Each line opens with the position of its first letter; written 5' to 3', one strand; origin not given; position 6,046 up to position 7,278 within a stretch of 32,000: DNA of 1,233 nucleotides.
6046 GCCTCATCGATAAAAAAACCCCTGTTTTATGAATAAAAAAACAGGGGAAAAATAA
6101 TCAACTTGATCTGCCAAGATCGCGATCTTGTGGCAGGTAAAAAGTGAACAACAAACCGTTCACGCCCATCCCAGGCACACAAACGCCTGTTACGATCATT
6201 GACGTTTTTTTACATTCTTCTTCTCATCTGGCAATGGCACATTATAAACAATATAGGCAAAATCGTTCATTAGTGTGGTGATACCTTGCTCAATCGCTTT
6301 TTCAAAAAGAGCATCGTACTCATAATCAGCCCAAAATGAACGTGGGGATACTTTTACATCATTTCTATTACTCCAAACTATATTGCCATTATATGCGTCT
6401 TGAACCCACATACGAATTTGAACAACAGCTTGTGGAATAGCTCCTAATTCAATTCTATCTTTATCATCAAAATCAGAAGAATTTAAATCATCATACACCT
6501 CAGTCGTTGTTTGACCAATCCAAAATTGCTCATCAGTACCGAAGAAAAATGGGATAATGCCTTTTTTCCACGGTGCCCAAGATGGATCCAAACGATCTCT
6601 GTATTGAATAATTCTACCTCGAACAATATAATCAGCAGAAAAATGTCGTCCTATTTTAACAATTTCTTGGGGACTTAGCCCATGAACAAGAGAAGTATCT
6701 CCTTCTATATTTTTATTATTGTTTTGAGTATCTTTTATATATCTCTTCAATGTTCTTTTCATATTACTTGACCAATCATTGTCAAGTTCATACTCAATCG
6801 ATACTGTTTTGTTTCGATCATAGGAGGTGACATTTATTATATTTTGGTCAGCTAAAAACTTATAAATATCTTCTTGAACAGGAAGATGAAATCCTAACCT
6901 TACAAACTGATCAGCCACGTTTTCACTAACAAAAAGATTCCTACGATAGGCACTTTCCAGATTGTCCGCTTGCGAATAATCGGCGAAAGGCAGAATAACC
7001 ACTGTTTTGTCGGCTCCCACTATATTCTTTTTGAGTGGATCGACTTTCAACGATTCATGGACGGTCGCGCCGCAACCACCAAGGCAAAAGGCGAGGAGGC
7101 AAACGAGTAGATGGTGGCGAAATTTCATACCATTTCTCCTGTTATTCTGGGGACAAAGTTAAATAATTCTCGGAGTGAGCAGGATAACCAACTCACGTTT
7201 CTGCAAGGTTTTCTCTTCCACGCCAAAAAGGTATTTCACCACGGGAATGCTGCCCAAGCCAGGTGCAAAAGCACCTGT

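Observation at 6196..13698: Orphan type-IV-filament-like envelope module: pilMNOP + split secretin + extra lipoprotein, with no pilin, ATPase or platform gene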

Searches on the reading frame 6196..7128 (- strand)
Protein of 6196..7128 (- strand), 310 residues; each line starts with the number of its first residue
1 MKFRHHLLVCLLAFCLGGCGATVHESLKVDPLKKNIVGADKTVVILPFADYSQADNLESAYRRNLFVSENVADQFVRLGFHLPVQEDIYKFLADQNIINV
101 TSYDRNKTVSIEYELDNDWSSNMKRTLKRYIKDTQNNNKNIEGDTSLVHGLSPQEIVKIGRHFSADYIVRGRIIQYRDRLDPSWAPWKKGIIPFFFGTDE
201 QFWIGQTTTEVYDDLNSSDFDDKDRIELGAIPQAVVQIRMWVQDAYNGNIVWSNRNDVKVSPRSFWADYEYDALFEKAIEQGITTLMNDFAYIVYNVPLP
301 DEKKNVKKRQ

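Call 5: search_protein_families(library=pfam, proteins=[window:6196-7128:-], max_evalue=0.1)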
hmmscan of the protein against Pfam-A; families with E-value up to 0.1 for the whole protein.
window:6196-7128:- (310 aa): 3 families
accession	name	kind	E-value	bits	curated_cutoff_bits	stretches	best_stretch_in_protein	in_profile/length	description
PF13036.11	LpoB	-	0.0088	16.4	22.3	0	150-178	87-115/147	Peptidoglycan-synthase activator LpoB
PF04772.17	Flu_B_M2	-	0.088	13.5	25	0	122-161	65-100/109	Influenza B matrix protein 2 (BM2)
PF16539.10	FlgT_M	-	0.099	13.3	31.2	0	113-255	31-141/158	Flagellar assembly protein T, middle domain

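Call 6: search_protein_families(library=ncbifam, proteins=[window:6196-7128:-], max_evalue=0.1)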
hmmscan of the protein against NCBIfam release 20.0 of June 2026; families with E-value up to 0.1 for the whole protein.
window:6196-7128:- (310 aa): 2 families
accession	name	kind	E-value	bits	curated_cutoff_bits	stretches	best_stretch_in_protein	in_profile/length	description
TIGR02722.1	lp_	equivalog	0.022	14.7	110.55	0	152-178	129-155/189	penicillin-binding protein activator LpoB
NF033169.1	lipo_LIC10494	subfamily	0.026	13.9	70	1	74-177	69-163/223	lipoprotein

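Call 28: find_homologous_proteins(query=window:6196-7128:-)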
Query window:6196-7128:- (310 aa): 623 proteins with E <= 0.001 among 1519 candidates; the best 120 are listed.
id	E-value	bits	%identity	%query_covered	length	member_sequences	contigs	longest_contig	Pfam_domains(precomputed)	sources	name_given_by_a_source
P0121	3.4e-210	715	100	100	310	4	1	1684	-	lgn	-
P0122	1.2e-127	444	66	98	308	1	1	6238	-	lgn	-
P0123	1.3e-127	444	66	98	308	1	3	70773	-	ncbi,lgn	ncbi:hypothetical protein [Desulfobulbus propionicus]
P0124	2.4e-127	443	66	98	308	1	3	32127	-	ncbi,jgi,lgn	jgi:hypothetical protein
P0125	9.7e-127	441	64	98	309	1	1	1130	-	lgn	-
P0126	1.0e-123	431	62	99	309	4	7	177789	-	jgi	jgi:hypothetical protein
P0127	3.7e-123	429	64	97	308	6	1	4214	-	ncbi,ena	-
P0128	3.7e-123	429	64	97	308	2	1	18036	-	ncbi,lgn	-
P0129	4.0e-123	429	63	97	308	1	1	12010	-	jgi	-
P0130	9.9e-123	427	61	100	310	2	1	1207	-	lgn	-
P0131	7.4e-122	425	63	99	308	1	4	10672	-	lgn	-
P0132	1.0e-121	424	63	99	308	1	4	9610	-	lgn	-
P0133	1.5e-121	424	61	99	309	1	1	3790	-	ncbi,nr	ncbi:MAG: hypothetical protein PHI97_33895 [Desulfobulbus sp.]|nr:hypothetical protein [Desulfobulbu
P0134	2.0e-121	423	60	100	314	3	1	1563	-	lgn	-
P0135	5.1e-121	422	57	100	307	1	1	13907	-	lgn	-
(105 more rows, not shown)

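Call 44: predict_structure(alignment_id=A3)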
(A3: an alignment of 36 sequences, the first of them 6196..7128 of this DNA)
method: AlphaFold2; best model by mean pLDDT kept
length: 310 residues; sequences in the alignment: 36
mean_pLDDT: 65.6   pTM: 0.55
mean pLDDT of the five models: 65.6, 59.0, 57.9, 57.6, 56.9
residues with pLDDT >= 90: 24; 70-90: 124; 50-70: 71; < 50: 91
segments of 3 or more residues with pLDDT < 50: 20-30, 101-105, 137-149, 179-183, 188-231, 304-310
pLDDT, mean of each block of 10 residues (from residue 1): 74 66 43 66 81 58 81 90 81 71 47 70 70 52 39 82 90 63 46 40 40 38 39 70 87 82 59 80 89 83 52
secondary structure, 60 per line:
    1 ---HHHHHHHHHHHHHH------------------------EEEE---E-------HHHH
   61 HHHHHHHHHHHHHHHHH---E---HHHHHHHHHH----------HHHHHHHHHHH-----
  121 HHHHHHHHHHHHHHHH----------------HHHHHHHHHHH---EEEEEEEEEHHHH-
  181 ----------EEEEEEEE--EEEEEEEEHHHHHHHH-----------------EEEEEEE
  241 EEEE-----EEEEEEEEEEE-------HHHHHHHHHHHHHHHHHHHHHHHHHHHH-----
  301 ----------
elements in order: H4-17 E42-45 H57-77 H85-94 H105-115 H121-136 H153-163 E167-175 H176-179 E191-198 E201-208 H209-216 E234-244 E250-260 H268-295

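Call 50: fold_search(model_id=the predicted structure, library=pdb)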
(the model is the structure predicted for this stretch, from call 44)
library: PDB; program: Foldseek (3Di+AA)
matches with E <= 10: 571; with E <= 0.001: 25
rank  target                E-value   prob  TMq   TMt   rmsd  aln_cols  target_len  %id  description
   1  3w1e                  3.9e-05  1.00  0.34  0.30   8.7       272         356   11  Structure of FlgT, a flagellar basal body component protein (released 2013-04-03)
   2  4uv2_P                7.0e-05  1.00  0.31  0.41  12.5       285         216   10  Structure of the curli transport lipoprotein CsgG in a non-lipidated, pre-pore conformation (released 2014-09-24)
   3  8z5n_0                1.4e-04  1.00  0.31  0.28   8.9       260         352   11  Cryo-EM structure of the LPHT ring (released 2025-10-22)
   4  9h80_A                2.0e-04  1.00  0.32  0.59   7.2       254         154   12  Structure of the outer membrane exopolysaccharide transporter PelBC (released 2025-06-11)
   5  4hrv_B                3.5e-04  1.00  0.32  0.63   8.0       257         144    7  Crystal Structure of Lipoprotein GNA1162 from Neisseria meningitidis (released 2013-04-24)
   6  4uv2_J                3.5e-04  1.00  0.29  0.37  13.5       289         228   12  Structure of the curli transport lipoprotein CsgG in a non-lipidated, pre-pore conformation (released 2014-09-24)
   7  4uv2_G                3.7e-04  1.00  0.30  0.38  13.5       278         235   14  Structure of the curli transport lipoprotein CsgG in a non-lipidated, pre-pore conformation (released 2014-09-24)
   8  5t11_E                3.9e-04  1.00  0.31  0.62   6.5       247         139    8  PelC L103M dodecamer from Paraburkholderia phytofirmans, space group C2 (released 2017-03-15)
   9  2iqi_B                3.9e-04  1.00  0.20  0.33  10.5       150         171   11  Crystal structure of protein XCC0632 from Xanthomonas campestris, Pfam DUF330 (released 2006-11-07)
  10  4uv2_O                3.9e-04  1.00  0.29  0.40  13.0       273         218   13  Structure of the curli transport lipoprotein CsgG in a non-lipidated, pre-pore conformation (released 2014-09-24)
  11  4uv2_F                5.0e-04  1.00  0.30  0.37  13.4       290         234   11  Structure of the curli transport lipoprotein CsgG in a non-lipidated, pre-pore conformation (released 2014-09-24)
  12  4uv2_A                6.0e-04  0.99  0.29  0.37  13.5       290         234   11  Structure of the curli transport lipoprotein CsgG in a non-lipidated, pre-pore conformation (released 2014-09-24)
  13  5t11_G                6.4e-04  1.00  0.30  0.63   6.7       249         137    8  PelC L103M dodecamer from Paraburkholderia phytofirmans, space group C2 (released 2017-03-15)
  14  4uv2_M                6.7e-04  1.00  0.28  0.37  12.8       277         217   11  Structure of the curli transport lipoprotein CsgG in a non-lipidated, pre-pore conformation (released 2014-09-24)
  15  5t11_I                7.2e-04  1.00  0.30  0.62   6.3       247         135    9  PelC L103M dodecamer from Paraburkholderia phytofirmans, space group C2 (released 2017-03-15)
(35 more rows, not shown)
